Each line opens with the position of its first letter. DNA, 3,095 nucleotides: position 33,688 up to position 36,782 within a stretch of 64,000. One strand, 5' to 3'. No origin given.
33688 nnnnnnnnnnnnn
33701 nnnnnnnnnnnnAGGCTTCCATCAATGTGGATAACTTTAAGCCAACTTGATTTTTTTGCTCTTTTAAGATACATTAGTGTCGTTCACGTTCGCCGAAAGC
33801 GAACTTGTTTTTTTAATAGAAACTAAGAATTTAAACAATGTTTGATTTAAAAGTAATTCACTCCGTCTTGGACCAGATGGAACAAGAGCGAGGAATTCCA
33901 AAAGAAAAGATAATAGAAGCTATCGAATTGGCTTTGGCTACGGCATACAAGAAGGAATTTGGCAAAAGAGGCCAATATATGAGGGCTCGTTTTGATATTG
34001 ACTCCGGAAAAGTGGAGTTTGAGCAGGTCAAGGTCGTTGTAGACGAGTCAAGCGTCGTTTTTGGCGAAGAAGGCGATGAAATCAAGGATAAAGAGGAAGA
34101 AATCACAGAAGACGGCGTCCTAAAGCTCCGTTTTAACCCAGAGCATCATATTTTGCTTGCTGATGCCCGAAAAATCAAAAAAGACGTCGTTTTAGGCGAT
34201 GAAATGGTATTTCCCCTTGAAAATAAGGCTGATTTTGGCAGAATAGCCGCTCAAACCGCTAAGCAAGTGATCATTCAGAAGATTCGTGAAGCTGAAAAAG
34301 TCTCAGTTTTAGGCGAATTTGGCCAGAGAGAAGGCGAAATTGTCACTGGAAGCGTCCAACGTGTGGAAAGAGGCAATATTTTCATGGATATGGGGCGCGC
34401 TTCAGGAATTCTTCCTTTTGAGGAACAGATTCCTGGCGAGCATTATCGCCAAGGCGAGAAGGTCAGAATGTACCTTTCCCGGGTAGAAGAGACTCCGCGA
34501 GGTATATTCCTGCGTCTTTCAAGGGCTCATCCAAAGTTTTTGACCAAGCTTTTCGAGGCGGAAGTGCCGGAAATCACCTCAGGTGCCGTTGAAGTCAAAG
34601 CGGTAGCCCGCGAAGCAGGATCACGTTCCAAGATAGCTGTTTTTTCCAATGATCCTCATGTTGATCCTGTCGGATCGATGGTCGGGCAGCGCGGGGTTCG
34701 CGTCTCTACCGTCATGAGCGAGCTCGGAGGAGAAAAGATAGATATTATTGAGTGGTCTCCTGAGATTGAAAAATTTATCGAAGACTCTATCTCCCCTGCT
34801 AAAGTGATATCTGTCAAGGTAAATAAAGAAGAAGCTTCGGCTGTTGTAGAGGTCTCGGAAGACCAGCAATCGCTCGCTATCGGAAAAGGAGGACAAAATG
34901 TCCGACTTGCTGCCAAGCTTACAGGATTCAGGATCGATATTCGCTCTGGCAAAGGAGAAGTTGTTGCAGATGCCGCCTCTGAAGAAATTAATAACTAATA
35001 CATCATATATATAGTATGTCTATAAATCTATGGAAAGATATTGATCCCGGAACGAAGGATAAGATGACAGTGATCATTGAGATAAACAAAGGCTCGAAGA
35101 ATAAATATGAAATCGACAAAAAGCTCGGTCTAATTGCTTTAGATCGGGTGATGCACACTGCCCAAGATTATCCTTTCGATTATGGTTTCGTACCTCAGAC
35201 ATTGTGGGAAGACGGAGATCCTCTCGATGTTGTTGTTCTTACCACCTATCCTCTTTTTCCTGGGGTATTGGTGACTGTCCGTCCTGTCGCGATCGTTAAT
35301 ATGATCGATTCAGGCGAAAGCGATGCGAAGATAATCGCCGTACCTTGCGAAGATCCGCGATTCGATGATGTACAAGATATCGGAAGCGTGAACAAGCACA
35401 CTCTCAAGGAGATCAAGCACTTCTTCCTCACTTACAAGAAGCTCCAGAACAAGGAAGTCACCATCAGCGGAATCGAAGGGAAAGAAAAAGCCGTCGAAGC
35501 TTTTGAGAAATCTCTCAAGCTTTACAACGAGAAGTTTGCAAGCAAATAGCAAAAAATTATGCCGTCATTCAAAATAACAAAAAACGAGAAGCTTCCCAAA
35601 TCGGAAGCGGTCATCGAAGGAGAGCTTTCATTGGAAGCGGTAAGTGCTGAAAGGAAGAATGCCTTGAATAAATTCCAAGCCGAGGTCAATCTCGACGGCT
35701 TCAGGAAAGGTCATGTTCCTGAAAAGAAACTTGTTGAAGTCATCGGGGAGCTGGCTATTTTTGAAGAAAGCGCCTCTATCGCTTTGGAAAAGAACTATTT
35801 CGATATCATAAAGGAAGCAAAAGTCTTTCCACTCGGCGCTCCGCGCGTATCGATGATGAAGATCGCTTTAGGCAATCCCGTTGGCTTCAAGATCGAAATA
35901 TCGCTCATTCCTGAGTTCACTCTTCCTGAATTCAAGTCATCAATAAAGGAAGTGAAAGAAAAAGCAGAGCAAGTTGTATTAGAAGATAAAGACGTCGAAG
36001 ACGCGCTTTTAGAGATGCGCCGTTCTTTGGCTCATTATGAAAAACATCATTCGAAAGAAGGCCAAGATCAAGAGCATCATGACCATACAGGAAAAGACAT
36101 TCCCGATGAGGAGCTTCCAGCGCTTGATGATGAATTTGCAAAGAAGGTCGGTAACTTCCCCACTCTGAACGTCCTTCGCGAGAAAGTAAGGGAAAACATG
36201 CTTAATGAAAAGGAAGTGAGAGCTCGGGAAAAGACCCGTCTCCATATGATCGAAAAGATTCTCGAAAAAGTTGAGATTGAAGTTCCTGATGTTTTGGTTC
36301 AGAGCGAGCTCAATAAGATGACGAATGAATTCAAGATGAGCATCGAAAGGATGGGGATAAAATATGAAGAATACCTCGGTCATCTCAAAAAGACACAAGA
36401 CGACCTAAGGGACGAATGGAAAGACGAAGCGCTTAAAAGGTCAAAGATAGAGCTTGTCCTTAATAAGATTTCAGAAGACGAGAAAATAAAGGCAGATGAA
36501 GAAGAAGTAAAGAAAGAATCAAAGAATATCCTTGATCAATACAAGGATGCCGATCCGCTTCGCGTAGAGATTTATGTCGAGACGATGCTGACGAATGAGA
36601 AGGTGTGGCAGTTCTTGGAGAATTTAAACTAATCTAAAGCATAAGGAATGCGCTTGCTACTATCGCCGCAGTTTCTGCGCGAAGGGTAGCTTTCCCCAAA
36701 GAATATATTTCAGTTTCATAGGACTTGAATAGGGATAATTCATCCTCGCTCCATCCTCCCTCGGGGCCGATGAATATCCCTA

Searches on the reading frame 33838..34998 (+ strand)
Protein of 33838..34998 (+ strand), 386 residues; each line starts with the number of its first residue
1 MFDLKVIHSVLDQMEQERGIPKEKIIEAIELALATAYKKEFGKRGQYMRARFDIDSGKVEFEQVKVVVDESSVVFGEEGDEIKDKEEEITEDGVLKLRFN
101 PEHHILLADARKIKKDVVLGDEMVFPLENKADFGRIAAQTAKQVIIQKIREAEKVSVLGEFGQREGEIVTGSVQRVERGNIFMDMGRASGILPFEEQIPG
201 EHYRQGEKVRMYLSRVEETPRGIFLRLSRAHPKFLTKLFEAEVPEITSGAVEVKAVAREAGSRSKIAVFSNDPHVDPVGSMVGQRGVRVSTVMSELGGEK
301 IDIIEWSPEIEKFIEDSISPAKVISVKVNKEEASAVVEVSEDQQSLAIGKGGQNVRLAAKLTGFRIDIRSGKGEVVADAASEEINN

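Call 74: search_protein_families(library=pfam, proteins=[window:33838-34998:+], max_evalue=0.0001)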
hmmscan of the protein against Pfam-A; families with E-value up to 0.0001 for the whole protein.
window:33838-34998:+ (386 aa): 4 families
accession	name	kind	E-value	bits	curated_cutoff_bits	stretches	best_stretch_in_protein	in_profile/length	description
PF08529.16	NusA_N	-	2e-30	105.9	23.8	1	9-154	4-118/119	NusA N-terminal domain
PF13184.12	KH_5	-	6.3e-27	94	27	1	260-328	1-69/69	NusA-like KH domain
PF00575.29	S1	-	6.1e-09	36.6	22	1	164-226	3-72/74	S1 RNA binding domain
PF23095.1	KH_NusA_C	-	5.5e-06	26.8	34.2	1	335-369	1-35/59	Transcription termination/antitermination protein NusA, KH domain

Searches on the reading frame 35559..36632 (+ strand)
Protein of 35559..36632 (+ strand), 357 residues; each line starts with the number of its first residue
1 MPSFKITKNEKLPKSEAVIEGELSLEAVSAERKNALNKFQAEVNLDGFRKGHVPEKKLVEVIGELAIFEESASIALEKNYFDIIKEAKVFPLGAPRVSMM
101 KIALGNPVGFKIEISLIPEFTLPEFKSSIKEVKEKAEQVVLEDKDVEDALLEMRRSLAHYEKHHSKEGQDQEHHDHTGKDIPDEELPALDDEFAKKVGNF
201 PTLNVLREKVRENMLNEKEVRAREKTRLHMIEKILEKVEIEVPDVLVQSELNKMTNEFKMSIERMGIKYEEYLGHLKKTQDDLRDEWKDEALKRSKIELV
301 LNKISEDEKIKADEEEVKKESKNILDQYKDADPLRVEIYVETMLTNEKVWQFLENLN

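Call 74: search_protein_families(library=pfam, proteins=[window:35559-36632:+], max_evalue=0.0001)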
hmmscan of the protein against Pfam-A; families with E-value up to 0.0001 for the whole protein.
window:35559-36632:+ (357 aa): 2 families
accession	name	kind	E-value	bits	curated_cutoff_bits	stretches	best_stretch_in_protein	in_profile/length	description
PF05698.19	Trigger_C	-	3.8e-29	102.3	22.7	1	202-337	1-135/162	Bacterial trigger factor protein (TF) C-terminus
PF05697.18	Trigger_N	-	5.9e-23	82.2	22.2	1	8-150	4-141/144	Bacterial trigger factor protein (TF)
